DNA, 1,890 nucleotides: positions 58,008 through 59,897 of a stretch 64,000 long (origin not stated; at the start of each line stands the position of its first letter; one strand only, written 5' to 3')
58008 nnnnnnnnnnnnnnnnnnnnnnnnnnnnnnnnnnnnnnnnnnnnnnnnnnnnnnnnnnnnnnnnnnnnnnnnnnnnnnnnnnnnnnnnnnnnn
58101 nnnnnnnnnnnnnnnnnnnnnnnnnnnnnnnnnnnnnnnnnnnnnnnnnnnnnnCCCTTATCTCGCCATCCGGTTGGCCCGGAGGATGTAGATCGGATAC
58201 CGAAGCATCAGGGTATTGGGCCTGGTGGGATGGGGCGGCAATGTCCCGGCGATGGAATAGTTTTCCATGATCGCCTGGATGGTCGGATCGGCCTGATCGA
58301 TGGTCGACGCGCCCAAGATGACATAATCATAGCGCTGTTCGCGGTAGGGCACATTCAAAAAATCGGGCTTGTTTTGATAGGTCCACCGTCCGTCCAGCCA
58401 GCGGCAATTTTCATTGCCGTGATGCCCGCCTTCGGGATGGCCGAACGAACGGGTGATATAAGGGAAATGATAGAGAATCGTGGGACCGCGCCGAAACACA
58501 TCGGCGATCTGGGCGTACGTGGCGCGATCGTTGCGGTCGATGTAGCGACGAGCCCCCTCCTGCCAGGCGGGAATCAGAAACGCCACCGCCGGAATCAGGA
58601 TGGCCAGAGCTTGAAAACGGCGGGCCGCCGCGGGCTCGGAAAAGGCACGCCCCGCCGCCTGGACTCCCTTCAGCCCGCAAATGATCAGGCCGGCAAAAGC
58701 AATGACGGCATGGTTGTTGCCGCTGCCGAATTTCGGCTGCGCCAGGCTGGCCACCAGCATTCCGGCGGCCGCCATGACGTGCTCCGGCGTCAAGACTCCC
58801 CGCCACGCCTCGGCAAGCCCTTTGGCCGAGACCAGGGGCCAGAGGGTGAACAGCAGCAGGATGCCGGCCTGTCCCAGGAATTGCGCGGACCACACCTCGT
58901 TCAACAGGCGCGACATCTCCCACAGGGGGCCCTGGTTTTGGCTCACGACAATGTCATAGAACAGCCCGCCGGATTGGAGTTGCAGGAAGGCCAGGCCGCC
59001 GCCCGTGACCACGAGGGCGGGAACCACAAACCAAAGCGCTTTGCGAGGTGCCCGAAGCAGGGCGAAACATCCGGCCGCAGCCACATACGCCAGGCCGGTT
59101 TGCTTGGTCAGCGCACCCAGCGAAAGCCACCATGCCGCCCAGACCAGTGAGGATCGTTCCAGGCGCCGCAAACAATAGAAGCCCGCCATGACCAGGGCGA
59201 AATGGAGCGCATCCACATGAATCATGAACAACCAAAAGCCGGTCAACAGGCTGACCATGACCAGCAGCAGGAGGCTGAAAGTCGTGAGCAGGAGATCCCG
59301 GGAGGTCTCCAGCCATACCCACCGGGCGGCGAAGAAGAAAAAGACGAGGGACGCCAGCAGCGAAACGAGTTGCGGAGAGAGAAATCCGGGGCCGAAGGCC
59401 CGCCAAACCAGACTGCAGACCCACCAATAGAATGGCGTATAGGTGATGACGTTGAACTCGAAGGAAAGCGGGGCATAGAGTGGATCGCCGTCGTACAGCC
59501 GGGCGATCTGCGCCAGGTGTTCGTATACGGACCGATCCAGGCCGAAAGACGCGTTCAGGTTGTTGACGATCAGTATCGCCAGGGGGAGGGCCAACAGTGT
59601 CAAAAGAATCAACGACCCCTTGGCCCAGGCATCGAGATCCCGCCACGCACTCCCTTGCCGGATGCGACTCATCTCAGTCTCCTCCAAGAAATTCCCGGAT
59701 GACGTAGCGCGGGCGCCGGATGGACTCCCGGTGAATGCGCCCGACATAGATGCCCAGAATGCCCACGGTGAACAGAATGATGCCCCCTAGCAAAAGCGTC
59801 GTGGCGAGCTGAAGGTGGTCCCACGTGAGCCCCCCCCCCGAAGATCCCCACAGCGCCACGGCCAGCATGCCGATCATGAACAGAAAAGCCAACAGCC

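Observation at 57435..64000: Duplicated GtrB-like GT2 plus GT-C membrane glycosyltransferase modules flanking a LamG protein and a methyltransferase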

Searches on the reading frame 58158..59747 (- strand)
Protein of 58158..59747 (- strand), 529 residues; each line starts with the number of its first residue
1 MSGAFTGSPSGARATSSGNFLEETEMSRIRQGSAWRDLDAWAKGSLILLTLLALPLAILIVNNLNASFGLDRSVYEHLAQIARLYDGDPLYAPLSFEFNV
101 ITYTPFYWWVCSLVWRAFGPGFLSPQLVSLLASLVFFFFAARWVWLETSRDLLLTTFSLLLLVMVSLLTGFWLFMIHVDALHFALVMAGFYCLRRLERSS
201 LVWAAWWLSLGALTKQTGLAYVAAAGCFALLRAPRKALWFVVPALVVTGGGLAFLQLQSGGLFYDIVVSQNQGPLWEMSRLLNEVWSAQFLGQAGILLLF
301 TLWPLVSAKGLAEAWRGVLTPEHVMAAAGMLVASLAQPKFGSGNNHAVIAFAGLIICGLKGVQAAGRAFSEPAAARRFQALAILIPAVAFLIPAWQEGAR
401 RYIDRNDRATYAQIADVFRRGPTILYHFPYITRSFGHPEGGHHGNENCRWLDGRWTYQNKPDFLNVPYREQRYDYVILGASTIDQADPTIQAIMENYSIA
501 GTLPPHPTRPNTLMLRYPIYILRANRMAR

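Call 5: search_protein_families(library=pfam, proteins=[window:58158-59672:-], max_evalue=0.01)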
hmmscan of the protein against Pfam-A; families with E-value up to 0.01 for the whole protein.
window:58158-59672:- (504 aa): 0 families

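Call 6: search_protein_families(library=ncbifam, proteins=[window:58158-59672:-], max_evalue=0.01)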
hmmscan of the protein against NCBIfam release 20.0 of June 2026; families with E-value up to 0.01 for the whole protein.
window:58158-59672:- (504 aa): 0 families

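Call 7: search_protein_families(library=pfam, proteins=[window:58158-59747:-], max_evalue=10)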
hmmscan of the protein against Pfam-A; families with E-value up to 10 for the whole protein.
window:58158-59747:- (529 aa): 1 family
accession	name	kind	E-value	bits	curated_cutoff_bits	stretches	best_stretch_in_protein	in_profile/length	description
PF13231.12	PMT_2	-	0.47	11.1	26.1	1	104-254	3-151/160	Dolichyl-phosphate-mannose-protein mannosyltransferase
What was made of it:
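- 58158..59672 (-): polyA: 504-aa GT-C glycosyltransferase of a small unannotated family. It resembles ArnT in size and architecture: a membrane domain plus a C-terminal alpha/beta domain of about 105 aa. Candidate catalytic residues are D46, R47, Y50 and E51. PMT_2 only at E 0.47 (call 7).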

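Call 8: search_solved_structures(query=window:58158-59672:-, max_evalue=10)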
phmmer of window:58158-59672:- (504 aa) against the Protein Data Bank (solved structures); distinct sequences matched with E-value up to 10: 10.
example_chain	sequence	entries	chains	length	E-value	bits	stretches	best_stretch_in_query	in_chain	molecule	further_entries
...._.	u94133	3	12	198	0.63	12.2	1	74-119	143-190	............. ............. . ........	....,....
5aiv_A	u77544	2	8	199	0.63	12.2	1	74-119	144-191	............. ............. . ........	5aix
4edy_A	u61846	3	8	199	0.63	12.2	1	74-119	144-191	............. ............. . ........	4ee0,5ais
2vcq_A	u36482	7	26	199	0.63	12.2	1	74-119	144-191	GLUTATHIONE-REQUIRING PROSTAGLANDIN D SYNTHASE | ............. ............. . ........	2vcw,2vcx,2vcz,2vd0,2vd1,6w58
4edz_A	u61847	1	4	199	0.63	12.2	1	74-119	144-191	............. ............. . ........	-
4ec0_A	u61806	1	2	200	0.64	12.2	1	74-119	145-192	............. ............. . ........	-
6n4e_A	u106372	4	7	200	0.64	12.2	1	74-119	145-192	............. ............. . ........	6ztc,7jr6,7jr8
3kxo_A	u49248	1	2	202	0.65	12.2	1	74-119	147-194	Glutathione-requiring prostaglandin D synthase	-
6w8h_A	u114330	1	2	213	0.7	12.1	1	74-119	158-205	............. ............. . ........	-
3ee2_A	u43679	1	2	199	0.81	11.9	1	74-119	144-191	Glutathione-requiring prostaglandin D synthase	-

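Call 13: find_homologous_proteins(query=window:58158-59672:-)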
Query window:58158-59672:- (504 aa): 20 proteins with E <= 0.001 among 8000 candidates.
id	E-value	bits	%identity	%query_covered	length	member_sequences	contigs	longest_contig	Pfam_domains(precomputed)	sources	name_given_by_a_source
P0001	3.8e-244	830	70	100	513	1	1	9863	-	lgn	-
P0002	2.1e-232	791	67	100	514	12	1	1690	-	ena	-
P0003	1.5e-229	781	68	98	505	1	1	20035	-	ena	-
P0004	3.2e-229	780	67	98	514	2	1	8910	-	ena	-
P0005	1.7e-216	738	63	100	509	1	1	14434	-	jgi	-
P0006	1.5e-200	686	59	99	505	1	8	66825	-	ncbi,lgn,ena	-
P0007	7.2e-200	684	60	100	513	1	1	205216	-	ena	-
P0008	3.6e-199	681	59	98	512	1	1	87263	-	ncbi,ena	-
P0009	4.8e-197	674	56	100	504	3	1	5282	-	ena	-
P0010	5.0e-197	674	57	98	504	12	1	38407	-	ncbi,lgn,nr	ncbi:MAG: hypothetical protein EOM72_04545 [Opitutae bacterium]|nr:hypothetical protein [Opitutae ba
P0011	2.0e-192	659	57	98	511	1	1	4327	-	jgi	jgi:hypothetical protein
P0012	3.3e-191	655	58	98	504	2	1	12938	-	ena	-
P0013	1.1e-188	647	57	100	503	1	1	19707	-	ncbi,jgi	jgi:hypothetical protein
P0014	6.3e-187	641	57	98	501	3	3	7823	-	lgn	-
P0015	3.7e-184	632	55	98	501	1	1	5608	-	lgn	-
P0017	2.1e-178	613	53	98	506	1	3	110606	-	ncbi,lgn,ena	-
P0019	1.8e-163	563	53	98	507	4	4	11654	-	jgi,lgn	jgi:hypothetical protein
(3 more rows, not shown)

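Call 17: search_solved_structures(query=A1, max_evalue=10, show_alignments=2)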
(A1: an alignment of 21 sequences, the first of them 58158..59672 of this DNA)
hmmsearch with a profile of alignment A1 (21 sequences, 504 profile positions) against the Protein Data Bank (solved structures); distinct sequences matched with E-value up to 10: 14.
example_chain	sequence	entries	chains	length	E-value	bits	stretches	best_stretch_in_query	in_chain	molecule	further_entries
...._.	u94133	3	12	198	0.69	11.7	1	74-120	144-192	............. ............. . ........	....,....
2vcq_A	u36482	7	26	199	0.7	11.6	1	74-120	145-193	GLUTATHIONE-REQUIRING PROSTAGLANDIN D SYNTHASE | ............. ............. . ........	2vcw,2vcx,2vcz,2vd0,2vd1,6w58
4edy_A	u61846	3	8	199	0.7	11.6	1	74-120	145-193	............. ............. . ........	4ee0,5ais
4edz_A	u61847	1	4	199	0.7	11.6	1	74-120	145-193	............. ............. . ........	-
4ec0_A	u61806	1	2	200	0.7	11.6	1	74-120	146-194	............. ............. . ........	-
6n4e_A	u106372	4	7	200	0.7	11.6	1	74-120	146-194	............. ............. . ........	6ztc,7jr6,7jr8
5aiv_A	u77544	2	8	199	0.71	11.6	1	74-120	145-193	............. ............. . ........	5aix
3kxo_A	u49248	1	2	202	0.71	11.6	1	74-120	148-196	Glutathione-requiring prostaglandin D synthase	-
6w8h_A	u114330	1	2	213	0.79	11.5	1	74-120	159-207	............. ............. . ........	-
1iyh_A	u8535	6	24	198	0.84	11.4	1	74-120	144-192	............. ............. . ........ | Glutathione-requiring prostaglandin D synthase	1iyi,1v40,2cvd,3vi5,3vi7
3ee2_A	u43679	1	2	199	1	11.1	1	74-120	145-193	Glutathione-requiring prostaglandin D synthase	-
1pd2_1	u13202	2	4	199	1.2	10.9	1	74-121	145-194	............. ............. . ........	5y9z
6n69_A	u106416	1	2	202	1.2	10.9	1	74-121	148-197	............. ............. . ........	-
2a62_A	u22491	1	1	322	2.5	9.8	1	432-491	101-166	Cadherin-8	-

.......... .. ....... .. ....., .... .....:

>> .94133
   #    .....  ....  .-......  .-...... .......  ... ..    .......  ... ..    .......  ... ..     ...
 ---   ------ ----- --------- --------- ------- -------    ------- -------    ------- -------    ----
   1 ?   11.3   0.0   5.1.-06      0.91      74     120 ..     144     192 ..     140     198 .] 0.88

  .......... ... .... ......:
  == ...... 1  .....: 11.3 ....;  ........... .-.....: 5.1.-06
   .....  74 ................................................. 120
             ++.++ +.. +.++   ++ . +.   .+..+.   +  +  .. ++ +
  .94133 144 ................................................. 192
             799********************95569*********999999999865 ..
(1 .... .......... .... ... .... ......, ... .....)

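Call 24: find_encoding_contigs(protein=P0017, flank=8000, max_places=1)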
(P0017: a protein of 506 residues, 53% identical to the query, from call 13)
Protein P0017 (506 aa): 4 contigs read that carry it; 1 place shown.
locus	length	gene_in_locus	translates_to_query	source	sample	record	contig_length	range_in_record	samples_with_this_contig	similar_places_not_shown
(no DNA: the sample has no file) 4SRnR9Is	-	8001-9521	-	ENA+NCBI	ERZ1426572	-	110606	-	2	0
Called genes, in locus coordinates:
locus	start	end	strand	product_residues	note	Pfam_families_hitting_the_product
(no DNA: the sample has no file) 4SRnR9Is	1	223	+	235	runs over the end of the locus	PF01209:Ubie_methyltran, PF13489:Methyltransf_23, PF13847:Methyltransf_31, PF08241:Methyltransf_11, PF08242:Methyltransf_12, PF13649:Methyltransf_25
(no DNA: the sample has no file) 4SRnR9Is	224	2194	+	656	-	-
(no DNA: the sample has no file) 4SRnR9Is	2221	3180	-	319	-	PF00535:Glycos_transf_2, PF10111:Glyco_tranf_2_2 (faint)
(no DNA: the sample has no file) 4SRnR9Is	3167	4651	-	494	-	PF02310:B12-binding, PF04055:Radical_SAM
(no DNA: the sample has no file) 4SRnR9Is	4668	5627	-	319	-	PF02779:Transket_pyr, PF02780:Transketolase_C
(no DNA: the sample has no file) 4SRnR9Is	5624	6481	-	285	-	PF13292:DXP_synthase_N (faint), PF00456:Transketolase_N, PF00676:E1_dh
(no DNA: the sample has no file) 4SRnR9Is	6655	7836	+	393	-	PF01041:DegT_DnrJ_EryC1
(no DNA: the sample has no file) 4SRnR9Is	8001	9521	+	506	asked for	-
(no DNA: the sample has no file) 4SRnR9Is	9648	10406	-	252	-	PF11967:RecO_N, PF02565:RecO_C (weak)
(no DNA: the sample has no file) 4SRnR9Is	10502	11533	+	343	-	PF04768:NAT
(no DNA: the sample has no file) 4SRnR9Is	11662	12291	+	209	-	PF00702:Hydrolase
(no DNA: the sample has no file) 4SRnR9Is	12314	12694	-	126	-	-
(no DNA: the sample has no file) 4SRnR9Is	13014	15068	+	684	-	PF00005:ABC_tran, PF02463:SMC_N (faint), PF13555:AAA_29 (faint), PF13304:AAA_21 (faint), PF12848:ABC_tran_Xtn, PF00005:ABC_tran, PF16326:ABC_tran_CTD (weak)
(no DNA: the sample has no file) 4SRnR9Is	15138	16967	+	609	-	PF02518:HATPase_c, PF13589:HATPase_c_3, PF00183:HSP90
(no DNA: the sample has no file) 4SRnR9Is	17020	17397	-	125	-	PF01042:Ribonuc_L-PSP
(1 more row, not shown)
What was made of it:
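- Closest known: ArnC/ArnT lipid A aminoarabinose pathway. Same: One relative has a DegT/ArnB-like aminotransferase directly upstream of its polyA gene (call 24).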

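Call 27: predict_structure(alignment_id=A1)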
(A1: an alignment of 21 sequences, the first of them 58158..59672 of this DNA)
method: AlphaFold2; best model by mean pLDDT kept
length: 504 residues; sequences in the alignment: 21
mean_pLDDT: 83.0   pTM: 0.86
mean pLDDT of the five models: 83.0, 78.1, 75.7, 75.6, 74.1
residues with pLDDT >= 90: 189; 70-90: 237; 50-70: 55; < 50: 23
segments of 3 or more residues with pLDDT < 50: 1-6, 69-75, 415-422
pLDDT, mean of each block of 10 residues (from residue 1): 50 79 79 77 65 80 66 52 90 80 90 96 91 92 81 88 97 97 95 94 96 97 93 84 70 89 87 90 90 94 94 78 95 93 87 87 86 84 88 84 57 50 53 67 85 79 85 93 84 92 78
secondary structure, 60 per line:
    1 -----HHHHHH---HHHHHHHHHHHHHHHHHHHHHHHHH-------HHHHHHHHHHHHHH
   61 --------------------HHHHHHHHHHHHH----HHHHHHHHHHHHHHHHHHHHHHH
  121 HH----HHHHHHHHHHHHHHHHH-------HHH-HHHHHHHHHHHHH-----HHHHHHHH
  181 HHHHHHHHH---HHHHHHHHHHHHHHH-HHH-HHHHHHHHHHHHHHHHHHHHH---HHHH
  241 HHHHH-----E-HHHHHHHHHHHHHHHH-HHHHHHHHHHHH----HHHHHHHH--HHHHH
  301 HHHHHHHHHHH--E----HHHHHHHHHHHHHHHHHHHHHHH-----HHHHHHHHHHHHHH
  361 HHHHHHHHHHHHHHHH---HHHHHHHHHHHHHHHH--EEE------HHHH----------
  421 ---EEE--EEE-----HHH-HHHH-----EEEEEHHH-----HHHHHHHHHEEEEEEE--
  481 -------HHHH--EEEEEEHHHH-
elements in order: H6-11 H15-39 H47-60 H81-93 H98-122 H127-143 H155-167 H173-189 H193-207 H213-233 H237-245 H253-268 H270-281 H286-293 H296-311 H319-341 H347-376 H380-395 E398-400 H407-410 E424-426 E429-431 H441-444 E450-454 H463-471 E472-478 H488-491 E494-499 H500-503
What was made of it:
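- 58158..59672 (-): AF2 pLDDT 83, pTM 0.86 (call 27).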

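Call 31: fold_search(model_id=the predicted structure, library=pdb)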
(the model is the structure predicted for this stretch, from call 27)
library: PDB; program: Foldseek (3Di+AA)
matches with E <= 10: 480; with E <= 0.001: 9
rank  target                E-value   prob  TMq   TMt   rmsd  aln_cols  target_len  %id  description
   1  5f15                  1.3e-06  1.00  0.57  0.54   8.4       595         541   13  Crystal Structure of ArnT from Cupriavidus metallidurans bound to Undecaprenyl phosphate (released 2016-02-17)
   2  5ezm                  9.1e-06  1.00  0.58  0.55   8.9       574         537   13  Crystal Structure of ArnT from Cupriavidus metallidurans in the apo state (released 2016-02-17)
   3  8if8_B                3.1e-05  1.00  0.44  0.38   9.1       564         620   14  Arabinosyltransferase AftA (released 2023-05-31)
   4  8if8_C                9.2e-05  1.00  0.39  0.34  10.4       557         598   14  Arabinosyltransferase AftA (released 2023-05-31)
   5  7e9s_A                1.1e-04  1.00  0.42  0.27  11.8       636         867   11  Archaeal oligosaccharyltransferase AglB from Archaeoglobus fulgidus in complex with an inhibitory peptide and a dolich (released 2021-09-08)
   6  8pn9_A                1.8e-04  1.00  0.49  0.40  11.6       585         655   10  Structure of human oligosaccharyltransferase OST-A complex bound to NGI-1 (released 2024-05-08)
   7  6s7o_A                5.5e-04  1.00  0.51  0.42  12.2       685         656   10  Cryo-EM structure of human oligosaccharyltransferase complex OST-A (released 2019-12-18)
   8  9s6s_A                7.0e-04  1.00  0.52  0.49   9.3       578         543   10  Ternary cryo-EM structure of human ALG9 with Dol25-PP-GlcNAc2Man6, Dol25-P-Man and Fab (released 2026-03-18)
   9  8age_A                9.7e-04  1.00  0.49  0.41  10.4       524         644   12  Structure of yeast oligosaccharylransferase complex with acceptor peptide bound (released 2022-12-07)
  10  6ftg_5                1.3e-03  1.00  0.47  0.39  13.7       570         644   11  Subtomogram average of OST-containing ribosome-translocon complexes from canine rough microsomal membranes (released 2018-03-21)
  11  7oci_F                1.4e-03  1.00  0.50  0.41  10.7       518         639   10  Cryo-EM structure of yeast Ost6p containing oligosaccharyltransferase complex (released 2022-02-16)
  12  9s6t_A                1.4e-03  1.00  0.56  0.58   7.9       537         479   10  Ternary cryo-EM structure of chicken ALG12 with Dol25-PP-GlcNAc2Man7, Dol25-P-Man, and Fab (released 2026-03-18)
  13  8agb_A                2.3e-03  1.00  0.51  0.42  12.0       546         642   11  Structure of yeast oligosaccharylransferase complex with lipid-linked oligosaccharide bound (released 2022-12-07)
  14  9i5k_A                2.5e-03  1.00  0.42  0.42   8.3       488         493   13  Structure of the Chaetomium thermophilum Pmt4 homodimer (C2 symmetry) (released 2025-12-24)
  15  6ezn_F                2.7e-03  1.00  0.49  0.40  12.6       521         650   11  Cryo-EM structure of the yeast oligosaccharyltransferase (OST) complex (released 2018-01-17)
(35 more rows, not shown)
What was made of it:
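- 58158..59672 (-): Foldseek top hit is ArnT 5F15 (E 1e-6, TM 0.57/0.54) and ranks 1-35 are all GT-C (call 31).
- Closest known: ArnC/ArnT lipid A aminoarabinose pathway. Same: The logic is a synthase followed by a GT-C. ArnT is the best structural match for polyA (E 1e-6, TM 0.57), with similar length and a small C-terminal periplasmic domain (calls 27, 31).
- Closest known: ArnC/ArnT lipid A aminoarabinose pathway. Different: Sequence identity to ArnT in the structural alignment is 13% (call 31).
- MFS transporters follow at probability 0.2 or less and TM about 0.12 (calls 27, 31).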

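Call 38: search_protein_families(library=pfam, alignment_id=A1, max_evalue=1)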
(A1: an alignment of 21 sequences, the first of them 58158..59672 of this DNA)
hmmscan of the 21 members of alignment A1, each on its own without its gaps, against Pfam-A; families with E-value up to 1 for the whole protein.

A. member 1, window:58158-59672:- (504 aa): 1 family
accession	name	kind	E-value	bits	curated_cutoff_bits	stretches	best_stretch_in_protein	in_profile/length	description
PF13231.12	PMT_2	-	0.54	10.9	26.1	1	79-229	3-151/160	Dolichyl-phosphate-mannose-protein mannosyltransferase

B. families by the number of members that match (of 21 scanned): 9 families
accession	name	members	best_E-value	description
PF13231.12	PMT_2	10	3.4e-05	Dolichyl-phosphate-mannose-protein mannosyltransferase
PF22985.3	KH_BICC1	2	0.035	Protein bicaudal C homolog 1, KH-like domain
PF17272.7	DUF5337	1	0.022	Family of unknown function (DUF5337)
PF22868.1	YmiA-like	1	0.025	Protein YmiA-like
PF24195.1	DUF7420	1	0.099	Family of unknown function (DUF7420)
PF10935.13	DUF2637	1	0.12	Protein of unknown function (DUF2637)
PF15099.11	PIRT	1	0.19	Phosphoinositide-interacting protein family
PF09913.15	DUF2142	1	0.23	Predicted membrane protein (DUF2142)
PF07660.19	STN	1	0.36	Secretin and TonB N terminus short domain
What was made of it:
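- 58158..59672 (-): 10 of 21 family members weakly hit PF13231, best 3.4e-5 (call 38).
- On GT83 / PF13231 PMT_2 (ArnT-like): polyA scores 10.9-11.1 bits (calls 7, 38). polyB has no hit (call 7). 10 of 21 polyA relatives give weak hits, best E 3.4e-5 (call 38).
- Closest known: ArnC/ArnT lipid A aminoarabinose pathway. Different: The window has no ArnA, ArnB, ArnD or ArnE/F genes. polyA scores only 10.9 bits on PF13231 against a cut-off of 26.1 (call 38).
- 10 of 21 polyA relatives hit PMT_2 (call 38).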

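Call 42: find_encoding_contigs(protein=P0007, flank=8000, max_places=1)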
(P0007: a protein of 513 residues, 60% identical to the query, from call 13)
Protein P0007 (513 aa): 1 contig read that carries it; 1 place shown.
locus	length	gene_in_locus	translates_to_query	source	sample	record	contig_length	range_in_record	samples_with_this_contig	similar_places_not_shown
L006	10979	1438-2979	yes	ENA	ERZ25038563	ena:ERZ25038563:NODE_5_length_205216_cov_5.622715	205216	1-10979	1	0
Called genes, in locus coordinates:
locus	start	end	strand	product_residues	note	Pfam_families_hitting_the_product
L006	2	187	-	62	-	?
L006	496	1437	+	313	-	PF00535:Glycos_transf_2, PF10111:Glyco_tranf_2_2 (weak)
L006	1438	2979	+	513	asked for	-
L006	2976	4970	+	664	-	-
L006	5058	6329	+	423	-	PF13505:OMP_b-brl, PF18884:TSP3_bac (weak), PF00691:OmpA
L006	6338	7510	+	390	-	PF01963:TraB_PrgY_gumN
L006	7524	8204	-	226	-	-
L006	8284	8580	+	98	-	PF04977:DivIC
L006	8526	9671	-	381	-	-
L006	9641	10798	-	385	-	PF01761:DHQ_synthase, PF24621:DHQS_C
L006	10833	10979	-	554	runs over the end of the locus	PF00749:tRNA-synt_1c, PF03950:tRNA-synt_1c_C, PF20974:tRNA-synt_1c_C2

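Call 43: find_encoding_contigs(protein=P0010, flank=8000, max_places=1)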
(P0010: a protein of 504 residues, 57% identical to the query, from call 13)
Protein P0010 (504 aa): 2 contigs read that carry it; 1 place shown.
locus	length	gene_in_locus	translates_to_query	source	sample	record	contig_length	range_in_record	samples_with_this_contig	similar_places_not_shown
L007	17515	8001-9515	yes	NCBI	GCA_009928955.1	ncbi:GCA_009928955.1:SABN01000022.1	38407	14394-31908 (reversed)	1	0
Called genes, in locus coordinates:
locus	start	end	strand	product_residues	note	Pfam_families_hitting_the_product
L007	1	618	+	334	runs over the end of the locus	PF00078:RVT_1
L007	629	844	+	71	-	PF03781:FGE-sulfatase (weak)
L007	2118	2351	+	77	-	-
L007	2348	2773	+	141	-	PF01850:PIN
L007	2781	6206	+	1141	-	PF17757:UvrB_inter, PF02559:CarD_TRCF_RID, PF00270:DEAD, PF04851:ResIII, PF00271:Helicase_C, PF03461:TRCF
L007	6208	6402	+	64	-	-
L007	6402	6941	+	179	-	PF05099:TerB, PF00226:DnaJ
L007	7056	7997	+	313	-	PF00535:Glycos_transf_2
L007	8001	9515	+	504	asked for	-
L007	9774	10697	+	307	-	PF18884:TSP3_bac (faint)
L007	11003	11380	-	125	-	PF18936:DUF5684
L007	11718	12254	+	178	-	-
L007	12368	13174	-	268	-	PF08241:Methyltransf_11 (weak), PF13649:Methyltransf_25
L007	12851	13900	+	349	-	PF12796:Ank_2, PF00023:Ank (weak), PF13637:Ank_4, PF13857:Ank_5, PF00023:Ank, PF13606:Ank_3 (weak), PF12796:Ank_2, PF13637:Ank_4, +1 more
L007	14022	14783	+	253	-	PF12796:Ank_2, PF00023:Ank (weak), PF12796:Ank_2, PF13637:Ank_4, PF13857:Ank_5, PF00023:Ank, PF12796:Ank_2, PF13637:Ank_4, +2 more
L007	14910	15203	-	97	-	-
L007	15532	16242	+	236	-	PF00005:ABC_tran, PF13304:AAA_21 (weak)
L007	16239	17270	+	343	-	PF12698:ABC2_membrane_3, PF01061:ABC2_membrane (weak)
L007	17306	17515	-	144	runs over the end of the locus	PF03692:CxxCxxCC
